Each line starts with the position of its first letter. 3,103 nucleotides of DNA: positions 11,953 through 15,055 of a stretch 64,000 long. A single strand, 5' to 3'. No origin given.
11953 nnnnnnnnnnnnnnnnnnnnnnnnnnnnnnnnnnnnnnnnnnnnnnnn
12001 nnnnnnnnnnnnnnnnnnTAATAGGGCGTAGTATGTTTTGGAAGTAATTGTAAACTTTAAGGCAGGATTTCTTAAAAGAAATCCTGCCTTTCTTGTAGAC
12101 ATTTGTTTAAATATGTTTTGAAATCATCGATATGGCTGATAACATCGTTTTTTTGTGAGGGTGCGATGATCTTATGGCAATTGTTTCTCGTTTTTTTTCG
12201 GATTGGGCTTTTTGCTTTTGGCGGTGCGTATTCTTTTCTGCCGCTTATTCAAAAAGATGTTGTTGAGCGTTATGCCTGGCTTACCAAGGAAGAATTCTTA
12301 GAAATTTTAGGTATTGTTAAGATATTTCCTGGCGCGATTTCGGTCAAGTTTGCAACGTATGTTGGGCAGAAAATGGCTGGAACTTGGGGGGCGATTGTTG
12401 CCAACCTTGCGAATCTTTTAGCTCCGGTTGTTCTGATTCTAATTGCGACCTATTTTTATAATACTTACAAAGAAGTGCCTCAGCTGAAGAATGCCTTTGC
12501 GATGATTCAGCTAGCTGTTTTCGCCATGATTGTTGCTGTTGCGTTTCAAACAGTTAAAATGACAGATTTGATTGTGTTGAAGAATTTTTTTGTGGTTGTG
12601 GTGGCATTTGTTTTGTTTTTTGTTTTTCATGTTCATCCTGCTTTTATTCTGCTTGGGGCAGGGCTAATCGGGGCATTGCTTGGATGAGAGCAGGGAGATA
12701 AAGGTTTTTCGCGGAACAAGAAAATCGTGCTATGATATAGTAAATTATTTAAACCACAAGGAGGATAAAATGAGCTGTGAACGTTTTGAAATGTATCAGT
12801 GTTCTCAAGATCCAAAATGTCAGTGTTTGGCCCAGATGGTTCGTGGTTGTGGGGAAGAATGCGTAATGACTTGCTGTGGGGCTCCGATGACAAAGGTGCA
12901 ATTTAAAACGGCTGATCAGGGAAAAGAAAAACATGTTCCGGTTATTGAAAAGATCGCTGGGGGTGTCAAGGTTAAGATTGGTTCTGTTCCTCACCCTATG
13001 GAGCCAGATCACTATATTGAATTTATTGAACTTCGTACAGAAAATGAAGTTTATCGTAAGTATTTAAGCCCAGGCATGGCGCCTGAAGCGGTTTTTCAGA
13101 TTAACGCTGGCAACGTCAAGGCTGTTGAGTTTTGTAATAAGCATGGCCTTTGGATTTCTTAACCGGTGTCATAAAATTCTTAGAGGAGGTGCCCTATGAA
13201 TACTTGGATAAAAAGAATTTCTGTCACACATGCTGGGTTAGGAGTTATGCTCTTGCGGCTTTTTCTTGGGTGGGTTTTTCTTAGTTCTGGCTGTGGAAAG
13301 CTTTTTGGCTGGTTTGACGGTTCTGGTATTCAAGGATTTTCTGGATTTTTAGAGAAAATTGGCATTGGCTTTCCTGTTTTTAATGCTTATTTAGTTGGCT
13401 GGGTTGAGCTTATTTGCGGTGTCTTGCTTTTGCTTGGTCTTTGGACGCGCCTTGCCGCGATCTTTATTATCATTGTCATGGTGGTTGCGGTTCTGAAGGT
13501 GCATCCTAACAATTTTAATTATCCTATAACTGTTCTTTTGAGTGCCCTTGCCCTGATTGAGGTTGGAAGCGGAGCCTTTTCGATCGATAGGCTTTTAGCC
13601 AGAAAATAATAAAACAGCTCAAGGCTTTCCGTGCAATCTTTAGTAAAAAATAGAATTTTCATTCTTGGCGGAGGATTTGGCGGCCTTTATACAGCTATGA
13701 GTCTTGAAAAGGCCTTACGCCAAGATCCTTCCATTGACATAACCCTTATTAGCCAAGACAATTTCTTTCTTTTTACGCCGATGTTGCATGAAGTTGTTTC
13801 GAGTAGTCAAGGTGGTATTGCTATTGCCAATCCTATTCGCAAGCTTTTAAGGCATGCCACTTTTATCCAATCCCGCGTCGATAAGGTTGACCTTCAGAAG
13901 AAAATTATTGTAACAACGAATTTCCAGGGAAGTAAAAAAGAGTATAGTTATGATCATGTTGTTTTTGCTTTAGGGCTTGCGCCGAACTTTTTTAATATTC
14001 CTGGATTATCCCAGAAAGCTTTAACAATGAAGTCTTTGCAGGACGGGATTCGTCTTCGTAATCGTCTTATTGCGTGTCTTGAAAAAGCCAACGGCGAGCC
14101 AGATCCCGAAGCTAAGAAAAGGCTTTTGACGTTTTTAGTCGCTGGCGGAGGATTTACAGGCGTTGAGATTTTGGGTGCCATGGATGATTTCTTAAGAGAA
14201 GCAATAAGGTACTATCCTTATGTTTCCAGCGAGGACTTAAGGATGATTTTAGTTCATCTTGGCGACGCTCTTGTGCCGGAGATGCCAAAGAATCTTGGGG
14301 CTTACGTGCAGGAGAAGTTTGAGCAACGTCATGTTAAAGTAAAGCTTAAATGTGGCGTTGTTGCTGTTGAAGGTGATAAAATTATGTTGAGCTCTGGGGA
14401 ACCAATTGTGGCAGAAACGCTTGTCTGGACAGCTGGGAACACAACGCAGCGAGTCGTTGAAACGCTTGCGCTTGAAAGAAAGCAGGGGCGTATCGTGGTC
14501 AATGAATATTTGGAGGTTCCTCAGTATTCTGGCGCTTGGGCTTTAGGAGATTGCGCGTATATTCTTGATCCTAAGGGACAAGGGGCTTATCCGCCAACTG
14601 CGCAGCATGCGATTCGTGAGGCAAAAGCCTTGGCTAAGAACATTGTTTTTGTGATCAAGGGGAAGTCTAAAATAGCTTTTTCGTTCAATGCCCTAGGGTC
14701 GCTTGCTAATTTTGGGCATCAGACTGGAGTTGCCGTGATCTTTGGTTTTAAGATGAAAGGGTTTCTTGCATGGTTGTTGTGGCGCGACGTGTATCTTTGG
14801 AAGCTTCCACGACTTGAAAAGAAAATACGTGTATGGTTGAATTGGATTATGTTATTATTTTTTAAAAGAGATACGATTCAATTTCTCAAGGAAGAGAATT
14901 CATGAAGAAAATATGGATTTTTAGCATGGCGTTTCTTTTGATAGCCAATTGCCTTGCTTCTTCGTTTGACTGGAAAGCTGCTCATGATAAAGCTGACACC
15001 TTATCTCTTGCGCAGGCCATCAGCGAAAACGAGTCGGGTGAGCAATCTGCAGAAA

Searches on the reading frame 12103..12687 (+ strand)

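Call 3: search_protein_families(library=pfam, proteins=[window:12103-12687:+])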
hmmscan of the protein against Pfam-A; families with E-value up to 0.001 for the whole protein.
window:12103-12687:+ (194 aa): 1 family
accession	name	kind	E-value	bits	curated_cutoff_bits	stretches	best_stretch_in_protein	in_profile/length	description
PF02417.20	Chromate_transp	-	3.5e-43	147.9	28.6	1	25-190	1-165/166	Chromate transporter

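Call 4: search_protein_families(library=ncbifam, proteins=[window:12103-12687:+])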
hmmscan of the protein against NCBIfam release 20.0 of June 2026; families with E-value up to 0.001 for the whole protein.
window:12103-12687:+ (194 aa): 3 families
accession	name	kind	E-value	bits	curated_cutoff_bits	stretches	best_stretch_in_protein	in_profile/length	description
TIGR00937.1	2A51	subfamily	5.4e-27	95.4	171.7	1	23-190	202-368/368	chromate efflux transporter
NF053760.1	ChrTpChrABac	equivalog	1.1e-25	90.9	250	1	22-192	1-173/178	chromate efflux transporter ChrA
NF053759.1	ChrTpChrBBac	equivalog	6.9e-25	87.8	250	1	26-184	3-163/180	chromate efflux transporter ChrB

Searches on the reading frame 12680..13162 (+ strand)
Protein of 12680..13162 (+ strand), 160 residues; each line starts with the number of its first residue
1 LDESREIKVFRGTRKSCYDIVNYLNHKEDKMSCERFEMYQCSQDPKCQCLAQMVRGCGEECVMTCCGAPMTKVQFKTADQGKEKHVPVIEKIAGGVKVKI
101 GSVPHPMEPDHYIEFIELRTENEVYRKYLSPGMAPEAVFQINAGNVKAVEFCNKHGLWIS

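Call 3: search_protein_families(library=pfam, proteins=[window:12680-13162:+])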
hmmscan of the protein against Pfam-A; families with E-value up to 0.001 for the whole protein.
window:12680-13162:+ (160 aa): 1 family
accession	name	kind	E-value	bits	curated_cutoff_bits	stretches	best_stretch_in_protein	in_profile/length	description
PF01880.24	Desulfoferrodox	-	1.2e-20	74.2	22.2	1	78-158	2-95/98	Desulfoferrodoxin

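Call 4: search_protein_families(library=ncbifam, proteins=[window:12680-13162:+])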
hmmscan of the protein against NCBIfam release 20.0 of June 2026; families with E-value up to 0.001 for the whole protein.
window:12680-13162:+ (160 aa): 2 families
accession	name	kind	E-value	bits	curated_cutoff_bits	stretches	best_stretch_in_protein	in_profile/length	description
TIGR00320.1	dfx_rbo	equivalog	1.3e-38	132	146.9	1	34-158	3-122/125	desulfoferrodoxin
TIGR00332.1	neela_ferrous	domain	1.7e-22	79.8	61.9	1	76-159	1-99/107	desulfoferrodoxin ferrous iron-binding domain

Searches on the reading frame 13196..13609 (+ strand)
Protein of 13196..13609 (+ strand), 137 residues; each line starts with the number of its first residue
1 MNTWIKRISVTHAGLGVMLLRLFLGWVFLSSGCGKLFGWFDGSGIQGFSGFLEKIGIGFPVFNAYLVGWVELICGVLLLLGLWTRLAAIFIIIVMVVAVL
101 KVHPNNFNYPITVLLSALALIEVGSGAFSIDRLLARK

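Call 3: search_protein_families(library=pfam, proteins=[window:13196-13609:+])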
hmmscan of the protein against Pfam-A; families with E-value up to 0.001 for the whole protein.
window:13196-13609:+ (137 aa): 3 families
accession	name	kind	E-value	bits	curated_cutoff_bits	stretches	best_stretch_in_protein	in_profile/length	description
PF07681.17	DoxX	-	7.8e-25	87.8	23.6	1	16-103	1-84/85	DoxX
PF07291.16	MauE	-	9.3e-08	32.9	27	1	18-98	6-83/128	Methylamine utilisation protein MauE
PF04173.18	DoxD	-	2e-07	31.6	22.7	1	65-137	69-147/167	TQO small subunit DoxD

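Call 4: search_protein_families(library=ncbifam, proteins=[window:13196-13609:+])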
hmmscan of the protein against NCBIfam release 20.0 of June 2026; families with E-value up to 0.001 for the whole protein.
window:13196-13609:+ (137 aa): 2 families
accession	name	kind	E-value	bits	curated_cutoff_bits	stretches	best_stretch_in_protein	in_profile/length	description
NF050144.1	matur_HvfX_fam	equivalog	5.3e-20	72.2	80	1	15-106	2-91/165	HvfX family Cu-binding RiPP maturation protein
NF045576.1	BT_3928_fam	equivalog_domain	0.00087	18.5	250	0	18-97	3-84/358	BT_3928 family protein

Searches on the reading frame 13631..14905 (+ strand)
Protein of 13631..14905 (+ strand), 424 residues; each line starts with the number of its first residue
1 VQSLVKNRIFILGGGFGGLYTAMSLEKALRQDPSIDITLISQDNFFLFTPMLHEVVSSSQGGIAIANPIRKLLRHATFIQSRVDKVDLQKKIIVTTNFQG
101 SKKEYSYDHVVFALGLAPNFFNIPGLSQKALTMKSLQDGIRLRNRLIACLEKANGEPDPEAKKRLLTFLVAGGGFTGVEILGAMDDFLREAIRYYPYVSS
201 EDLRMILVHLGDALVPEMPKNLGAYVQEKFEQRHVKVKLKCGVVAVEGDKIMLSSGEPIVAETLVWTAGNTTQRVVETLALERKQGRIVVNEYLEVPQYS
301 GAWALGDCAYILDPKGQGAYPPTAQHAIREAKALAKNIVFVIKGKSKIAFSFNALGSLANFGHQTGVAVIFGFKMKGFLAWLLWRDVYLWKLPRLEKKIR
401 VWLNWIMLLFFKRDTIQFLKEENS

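Call 3: search_protein_families(library=pfam, proteins=[window:13631-14905:+])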
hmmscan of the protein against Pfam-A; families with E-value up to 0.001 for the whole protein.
window:13631-14905:+ (424 aa): 4 families
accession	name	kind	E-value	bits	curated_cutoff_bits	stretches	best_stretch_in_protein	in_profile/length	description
PF07992.20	Pyr_redox_2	-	4.6e-41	141.6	26.1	1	8-331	2-291/291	Pyridine nucleotide-disulphide oxidoreductase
PF22366.1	NDH2_C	-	1.6e-08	35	27.7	1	355-414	2-62/62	NDH2 C-terminal domain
PF00070.33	Pyr_redox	-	6.8e-08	33.4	22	1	169-250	3-70/82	Pyridine nucleotide-disulphide oxidoreductase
PF01266.30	DAO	-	0.00063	19.8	27.9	0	9-43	2-31/353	FAD dependent oxidoreductase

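Call 4: search_protein_families(library=ncbifam, proteins=[window:13631-14905:+])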
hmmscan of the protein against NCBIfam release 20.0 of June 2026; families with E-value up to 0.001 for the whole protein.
window:13631-14905:+ (424 aa): 15 families
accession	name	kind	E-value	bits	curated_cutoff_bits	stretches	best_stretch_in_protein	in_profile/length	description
TIGR03169.1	Nterm_to_SelD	hypoth_equivalog_domain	3.2e-33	115.6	310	1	34-385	25-354/365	pyridine nucleotide-disulfide oxidoreductase family protein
TIGR03385.1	CoA_CoA_reduc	equivalog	1.2e-16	60.5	578.8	1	8-350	1-320/439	CoA-disulfide reductase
TIGR04369.1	fusion_not_SelD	hypoth_equivalog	1.6e-15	56.3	700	2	246-348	187-286/701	oxidoreductase/SelD-related fusion protein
NF003437.0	PRK04965.1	equivalog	6.5e-13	48.4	392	1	6-339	2-300/378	NADH:flavorubredoxin reductase NorW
NF046103.1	NOXase_Strep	equivalog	2.5e-11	43.2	600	1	78-338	73-311/442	H2O-forming NADH oxidase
NF049943.1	SQR_III_seleno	exception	3.6e-11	42.6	525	1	8-129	2-119/406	type III sulfide quinone reductase, selenoprotein subtype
NF007123.0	PRK09564.1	equivalog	4.2e-11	42.2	458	1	78-339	74-315/444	CoA-disulfide reductase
NF042949.2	3PPDioc_HcaD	equivalog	2.9e-08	32.9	450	1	217-340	181-307/386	3-phenylpropionate/cinnamic acid dioxygenase ferredoxin--NAD(+) reductase subunit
NF045765.1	PhenlGlyoxDHPadH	equivalog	4.7e-06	25.7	475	0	28-146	20-140/416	NADH-dependent phenylglyoxylate dehydrogenase subunit epsilon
NF010037.0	PRK13512.1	equivalog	9.9e-06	24.7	394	1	200-310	169-280/438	CoA-disulfide reductase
TIGR01350.1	lipoamide_DH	equivalog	1.5e-05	23.9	408.8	1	167-309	172-309/461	dihydrolipoyl dehydrogenase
NF004944.0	PRK06292.2-2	equivalog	0.00018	20.3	619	0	168-308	171-305/460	dihydrolipoyl dehydrogenase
TIGR02053.1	MerA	equivalog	0.00023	20.3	454.45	0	204-310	192-309/465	mercury(II) reductase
TIGR01424.1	gluta_reduc_2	equivalog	0.0004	19.1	606.05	0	209-309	196-303/446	glutathione-disulfide reductase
TIGR02374.1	nitri_red_nirB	equivalog_domain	0.00051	18.6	578.35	1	78-311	72-280/794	nitrite reductase large subunit NirB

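Call 54: search_solved_structures(query=window:13631-14905:+, max_evalue=0.00001)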
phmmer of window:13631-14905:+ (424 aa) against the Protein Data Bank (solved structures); distinct sequences matched with E-value up to 0.00001: 22.
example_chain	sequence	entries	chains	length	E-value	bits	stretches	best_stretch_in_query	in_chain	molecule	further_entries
5kmq_A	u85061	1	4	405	7.6e-45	156.7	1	6-383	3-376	FAD-dependent pyridine nucleotide-disulfide oxidoreductase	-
4nwz_A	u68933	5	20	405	8.9e-45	156.5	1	6-382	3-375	FAD-dependent pyridine nucleotide-disulfide oxidoreductase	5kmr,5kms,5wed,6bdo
5kmp_A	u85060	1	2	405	1.1e-43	152.9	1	6-382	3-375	FAD-dependent pyridine nucleotide-disulfide oxidoreductase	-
9mqy_A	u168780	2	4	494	1.3e-42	149.4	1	6-416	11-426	NADH:ubiquinone reductase (non-electrogenic)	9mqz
9pxk_C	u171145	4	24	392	4.8e-41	144.2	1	7-380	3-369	NADH dehydrogenase-like protein YjlD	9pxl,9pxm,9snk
5na1_A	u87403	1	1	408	2.6e-39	138.5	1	6-380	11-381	NADH dehydrogenase-like protein SAOUHSC_00878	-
4g9k_A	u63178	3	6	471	3e-39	138.3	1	6-416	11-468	Rotenone-insensitive NADH-ubiquinone oxidoreductase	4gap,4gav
5yjx_A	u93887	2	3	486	3.5e-39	138.1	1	6-416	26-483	Rotenone-insensitive NADH-ubiquinone oxidoreductase, mitochondrial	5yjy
5yjw_A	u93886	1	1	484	3.5e-39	138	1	6-416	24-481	Rotenone-insensitive NADH-ubiquinone oxidoreductase, mitochondrial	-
5yjy_A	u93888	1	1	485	3.6e-39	138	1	6-416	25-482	Rotenone-insensitive NADH-ubiquinone oxidoreductase, mitochondrial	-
4g6g_A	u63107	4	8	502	4.2e-39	137.8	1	6-416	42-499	Rotenone-insensitive NADH-ubiquinone oxidoreductase, mitochondrial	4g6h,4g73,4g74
5na4_A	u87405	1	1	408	1.3e-38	136.2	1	6-380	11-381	NADH dehydrogenase-like protein SAOUHSC_00878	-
5jwa_A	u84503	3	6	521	1.7e-30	109.4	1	6-311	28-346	NADH dehydrogenase, putative | Type II NADH:ubiquinone oxidoreductase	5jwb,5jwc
9ift_A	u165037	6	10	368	2.5e-09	39.7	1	9-389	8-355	FSP1 (tetrapod ancestor)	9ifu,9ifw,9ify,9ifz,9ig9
9qrt_A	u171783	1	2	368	1.3e-08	37.4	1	9-389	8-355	FSP1 (tetrapod ancestor; L323A mutant) bound to FAD and NAD+ and compound 2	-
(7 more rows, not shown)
